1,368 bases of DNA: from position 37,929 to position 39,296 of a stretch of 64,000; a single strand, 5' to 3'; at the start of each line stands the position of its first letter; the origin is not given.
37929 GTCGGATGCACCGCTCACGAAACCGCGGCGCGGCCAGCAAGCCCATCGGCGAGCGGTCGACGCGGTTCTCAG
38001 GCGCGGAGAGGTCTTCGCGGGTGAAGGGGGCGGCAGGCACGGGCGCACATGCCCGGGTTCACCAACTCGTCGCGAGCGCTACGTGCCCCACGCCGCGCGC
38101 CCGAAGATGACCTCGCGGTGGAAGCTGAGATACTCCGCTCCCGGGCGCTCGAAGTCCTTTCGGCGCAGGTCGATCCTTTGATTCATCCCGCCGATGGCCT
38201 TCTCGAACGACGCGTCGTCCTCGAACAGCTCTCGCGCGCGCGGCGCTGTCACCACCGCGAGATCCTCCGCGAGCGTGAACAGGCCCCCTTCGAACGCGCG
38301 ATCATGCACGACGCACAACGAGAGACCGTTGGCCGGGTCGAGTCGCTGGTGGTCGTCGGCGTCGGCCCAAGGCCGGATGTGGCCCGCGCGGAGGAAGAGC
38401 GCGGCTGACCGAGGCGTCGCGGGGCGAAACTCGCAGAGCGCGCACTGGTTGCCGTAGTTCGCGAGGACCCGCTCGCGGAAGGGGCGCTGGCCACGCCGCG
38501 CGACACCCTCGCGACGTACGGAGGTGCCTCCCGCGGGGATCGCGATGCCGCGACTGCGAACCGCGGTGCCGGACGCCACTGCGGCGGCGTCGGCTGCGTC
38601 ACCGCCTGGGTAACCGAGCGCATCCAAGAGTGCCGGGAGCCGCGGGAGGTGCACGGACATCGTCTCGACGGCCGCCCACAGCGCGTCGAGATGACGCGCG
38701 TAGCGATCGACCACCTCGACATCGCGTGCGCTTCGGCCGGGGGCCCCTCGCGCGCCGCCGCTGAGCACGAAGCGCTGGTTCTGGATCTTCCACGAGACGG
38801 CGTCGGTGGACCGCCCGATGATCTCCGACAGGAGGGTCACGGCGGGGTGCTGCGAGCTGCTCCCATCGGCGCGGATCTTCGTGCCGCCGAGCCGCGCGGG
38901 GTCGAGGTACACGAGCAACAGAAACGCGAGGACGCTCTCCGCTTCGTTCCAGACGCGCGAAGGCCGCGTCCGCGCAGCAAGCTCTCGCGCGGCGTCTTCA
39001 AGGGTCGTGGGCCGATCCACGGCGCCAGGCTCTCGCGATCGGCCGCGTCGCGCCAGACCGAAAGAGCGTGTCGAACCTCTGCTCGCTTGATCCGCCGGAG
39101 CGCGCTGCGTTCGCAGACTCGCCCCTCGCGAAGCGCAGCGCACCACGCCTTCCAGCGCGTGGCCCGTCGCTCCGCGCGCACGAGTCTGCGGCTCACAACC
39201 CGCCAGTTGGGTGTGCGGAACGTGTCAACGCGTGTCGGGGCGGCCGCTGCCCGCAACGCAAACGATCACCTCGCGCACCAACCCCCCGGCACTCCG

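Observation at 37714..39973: Second HNH-family nuclease and a SUKH-like small protein just outside the distal repeat: possible older island layer or defence hotspot at ssrA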

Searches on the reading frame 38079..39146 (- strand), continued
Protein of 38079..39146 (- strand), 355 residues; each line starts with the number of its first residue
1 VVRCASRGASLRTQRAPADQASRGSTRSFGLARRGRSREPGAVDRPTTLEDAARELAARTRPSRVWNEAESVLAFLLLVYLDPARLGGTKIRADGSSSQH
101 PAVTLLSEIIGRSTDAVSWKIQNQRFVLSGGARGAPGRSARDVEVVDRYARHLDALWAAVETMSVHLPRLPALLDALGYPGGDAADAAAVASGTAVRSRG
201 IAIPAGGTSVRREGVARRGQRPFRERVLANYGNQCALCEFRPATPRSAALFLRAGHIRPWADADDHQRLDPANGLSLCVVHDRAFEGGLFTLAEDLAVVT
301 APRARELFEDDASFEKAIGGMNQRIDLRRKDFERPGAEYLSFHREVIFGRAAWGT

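Call 101: find_related_loci(query=A1, collection=viral_contigs, flank=6000)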
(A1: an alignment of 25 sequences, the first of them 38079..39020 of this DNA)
Query A1 (313 aa) in viral_contigs; peptide patterns used: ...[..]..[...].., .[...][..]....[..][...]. (x = any residue, [..] = any of these).
42 stretches matched a pattern; 22 encode a relative of the query (tblastn E <= 1e-3); 22 distinct loci.
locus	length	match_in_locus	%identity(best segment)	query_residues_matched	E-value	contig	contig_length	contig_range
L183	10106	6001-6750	26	20-306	7e-19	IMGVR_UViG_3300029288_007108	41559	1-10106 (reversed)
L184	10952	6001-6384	34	167-306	4e-17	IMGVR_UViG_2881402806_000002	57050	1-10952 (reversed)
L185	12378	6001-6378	35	170-306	1e-16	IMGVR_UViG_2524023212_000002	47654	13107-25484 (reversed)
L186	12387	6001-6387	39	170-306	6e-16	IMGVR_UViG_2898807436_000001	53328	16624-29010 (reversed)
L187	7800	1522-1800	40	166-264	1e-15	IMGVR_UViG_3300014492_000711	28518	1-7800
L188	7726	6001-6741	27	24-301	2e-14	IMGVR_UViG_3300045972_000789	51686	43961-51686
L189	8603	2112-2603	29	124-305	5e-13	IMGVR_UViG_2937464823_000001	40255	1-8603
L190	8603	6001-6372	27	169-305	7e-13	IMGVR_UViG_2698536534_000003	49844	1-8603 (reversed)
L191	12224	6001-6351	34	174-306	2e-11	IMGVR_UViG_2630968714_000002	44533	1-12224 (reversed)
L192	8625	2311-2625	35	173-281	5e-11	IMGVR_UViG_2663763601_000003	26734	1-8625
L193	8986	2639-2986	30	174-306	6e-11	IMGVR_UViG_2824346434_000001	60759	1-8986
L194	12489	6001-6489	28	128-310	6e-11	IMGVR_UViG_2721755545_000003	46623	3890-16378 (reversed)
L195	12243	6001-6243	36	174-260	1e-10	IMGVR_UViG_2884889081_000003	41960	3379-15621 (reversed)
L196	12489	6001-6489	27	128-310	1e-10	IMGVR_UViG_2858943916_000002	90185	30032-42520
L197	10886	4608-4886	33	154-256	9e-12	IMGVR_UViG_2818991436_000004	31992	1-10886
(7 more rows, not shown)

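Call 103: search_protein_families(library=pfam, proteins=[L188:7220-7726:+, L188:5782-6777:+, L183:2229-4361:+, L183:4365-5996:+, L183:5986-6762:+, L183:6752-7453:+, L182:3956-4393:+, L182:4332-4733:+, L182:4998-5747:+], max_evalue=0.001)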
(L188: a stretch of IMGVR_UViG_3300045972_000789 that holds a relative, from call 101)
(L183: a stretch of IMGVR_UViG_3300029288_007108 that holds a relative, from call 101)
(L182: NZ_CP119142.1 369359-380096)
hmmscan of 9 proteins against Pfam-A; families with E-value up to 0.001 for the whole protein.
L188:7220-7726:+ (168 aa): 2 families
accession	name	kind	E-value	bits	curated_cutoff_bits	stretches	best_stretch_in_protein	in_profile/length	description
PF03852.21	Vsr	-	8.1e-19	67.7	27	1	17-87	1-70/74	DNA mismatch endonuclease Vsr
PF18741.7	MTES_1575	-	0.0006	20.3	38.2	0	106-148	53-95/96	REase_MTES_1575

L188:5782-6777:+ (331 aa): 1 family
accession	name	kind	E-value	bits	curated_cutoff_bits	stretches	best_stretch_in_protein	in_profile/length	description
PF13391.12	HNH_2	-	1.9e-10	40.9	21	1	217-267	1-65/66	HNH endonuclease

L183:2229-4361:+ (710 aa): 2 families
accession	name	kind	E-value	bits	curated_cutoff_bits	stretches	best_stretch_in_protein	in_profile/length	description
PF13589.12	HATPase_c_3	-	1.5e-18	67.6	25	1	36-153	4-110/137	Histidine kinase-, DNA gyrase B-, and HSP90-like ATPase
PF02518.31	HATPase_c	-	9.7e-13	49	26.4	2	599-685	6-92/111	Histidine kinase-, DNA gyrase B-, and HSP90-like ATPase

L183:4365-5996:+ (543 aa): 0 families

L183:5986-6762:+ (258 aa): 1 family
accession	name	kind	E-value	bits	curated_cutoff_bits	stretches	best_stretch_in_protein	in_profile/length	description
PF13391.12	HNH_2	-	3.4e-13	49.7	21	1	153-203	1-65/66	HNH endonuclease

L183:6752-7453:+ (233 aa): 0 families

L182:3956-4393:+ (145 aa): 3 families
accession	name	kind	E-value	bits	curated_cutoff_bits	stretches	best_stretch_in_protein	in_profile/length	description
PF03852.21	Vsr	-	7.5e-39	131.9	27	1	9-82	1-74/74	DNA mismatch endonuclease Vsr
PF04480.18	DUF559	-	4.2e-06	27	20.6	1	101-142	67-108/109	Protein of unknown function (DUF559)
PF18741.7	MTES_1575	-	7.5e-06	26.4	38.2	0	99-140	53-94/96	REase_MTES_1575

L182:4332-4733:+ (133 aa): 1 family
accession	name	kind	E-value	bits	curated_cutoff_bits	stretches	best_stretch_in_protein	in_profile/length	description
PF00145.23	DNA_methylase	-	1e-20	74.9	22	1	61-128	1-67/324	C-5 cytosine-specific DNA methylase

L182:4998-5747:+ (249 aa): 1 family
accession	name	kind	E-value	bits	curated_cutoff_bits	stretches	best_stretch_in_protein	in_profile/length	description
PF13391.12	HNH_2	-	7.4e-14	51.8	21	1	146-197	1-66/66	HNH endonuclease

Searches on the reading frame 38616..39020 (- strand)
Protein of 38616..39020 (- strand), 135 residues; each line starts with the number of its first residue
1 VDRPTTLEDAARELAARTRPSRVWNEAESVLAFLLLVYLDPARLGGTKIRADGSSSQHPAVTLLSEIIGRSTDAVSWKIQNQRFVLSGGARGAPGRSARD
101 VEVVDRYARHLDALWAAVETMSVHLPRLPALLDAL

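Call 45: search_protein_representatives(protein=window:38616-39020:-)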
Query: 135 residues. Proteins with E-value up to 0.001 (for the whole library): 7; up to 1e-10: 6; up to 1e-30: 1. The best 7 are listed.
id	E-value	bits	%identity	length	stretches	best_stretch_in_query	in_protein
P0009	1.8e-42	160.5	67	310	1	6-135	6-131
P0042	1.1e-26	109.4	49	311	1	5-133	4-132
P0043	5.7e-25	103.9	49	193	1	7-132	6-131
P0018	7.0e-23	97.2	47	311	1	18-132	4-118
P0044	2.6e-15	72.7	39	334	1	15-134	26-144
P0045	1.3e-11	60.8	46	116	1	10-96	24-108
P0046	1.2e-07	47.9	46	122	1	9-71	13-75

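Call 77: search_solved_structures(query=A3, max_evalue=10, show_alignments=3)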
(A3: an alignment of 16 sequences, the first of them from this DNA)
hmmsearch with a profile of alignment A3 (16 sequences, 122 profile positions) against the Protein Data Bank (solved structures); distinct sequences matched with E-value up to 10: 7.
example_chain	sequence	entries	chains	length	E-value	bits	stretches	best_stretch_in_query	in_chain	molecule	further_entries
1r22_A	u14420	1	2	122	9.9e-05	25.2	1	32-116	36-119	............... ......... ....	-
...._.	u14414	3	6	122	0.00019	24.3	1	32-117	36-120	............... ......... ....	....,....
4omy_A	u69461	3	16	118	0.37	13.7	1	26-86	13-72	NolR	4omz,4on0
2wzm_A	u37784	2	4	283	0.45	13.4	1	54-79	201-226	ALDO-KETO REDUCTASE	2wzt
9iyz_A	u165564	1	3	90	0.94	12.4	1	62-85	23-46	HTH-type transcriptional regulator AceR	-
8wpa_A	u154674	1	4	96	1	12.3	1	62-85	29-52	HTH-type transcriptional regulator AceR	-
7puo_A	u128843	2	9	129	1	12.3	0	56-96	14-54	2-hydroxymuconate tautomerase,Chains: A,B,C,D,E,F,2-hydroxymuconate tautomerase | 2-hydroxymuconate tautomerase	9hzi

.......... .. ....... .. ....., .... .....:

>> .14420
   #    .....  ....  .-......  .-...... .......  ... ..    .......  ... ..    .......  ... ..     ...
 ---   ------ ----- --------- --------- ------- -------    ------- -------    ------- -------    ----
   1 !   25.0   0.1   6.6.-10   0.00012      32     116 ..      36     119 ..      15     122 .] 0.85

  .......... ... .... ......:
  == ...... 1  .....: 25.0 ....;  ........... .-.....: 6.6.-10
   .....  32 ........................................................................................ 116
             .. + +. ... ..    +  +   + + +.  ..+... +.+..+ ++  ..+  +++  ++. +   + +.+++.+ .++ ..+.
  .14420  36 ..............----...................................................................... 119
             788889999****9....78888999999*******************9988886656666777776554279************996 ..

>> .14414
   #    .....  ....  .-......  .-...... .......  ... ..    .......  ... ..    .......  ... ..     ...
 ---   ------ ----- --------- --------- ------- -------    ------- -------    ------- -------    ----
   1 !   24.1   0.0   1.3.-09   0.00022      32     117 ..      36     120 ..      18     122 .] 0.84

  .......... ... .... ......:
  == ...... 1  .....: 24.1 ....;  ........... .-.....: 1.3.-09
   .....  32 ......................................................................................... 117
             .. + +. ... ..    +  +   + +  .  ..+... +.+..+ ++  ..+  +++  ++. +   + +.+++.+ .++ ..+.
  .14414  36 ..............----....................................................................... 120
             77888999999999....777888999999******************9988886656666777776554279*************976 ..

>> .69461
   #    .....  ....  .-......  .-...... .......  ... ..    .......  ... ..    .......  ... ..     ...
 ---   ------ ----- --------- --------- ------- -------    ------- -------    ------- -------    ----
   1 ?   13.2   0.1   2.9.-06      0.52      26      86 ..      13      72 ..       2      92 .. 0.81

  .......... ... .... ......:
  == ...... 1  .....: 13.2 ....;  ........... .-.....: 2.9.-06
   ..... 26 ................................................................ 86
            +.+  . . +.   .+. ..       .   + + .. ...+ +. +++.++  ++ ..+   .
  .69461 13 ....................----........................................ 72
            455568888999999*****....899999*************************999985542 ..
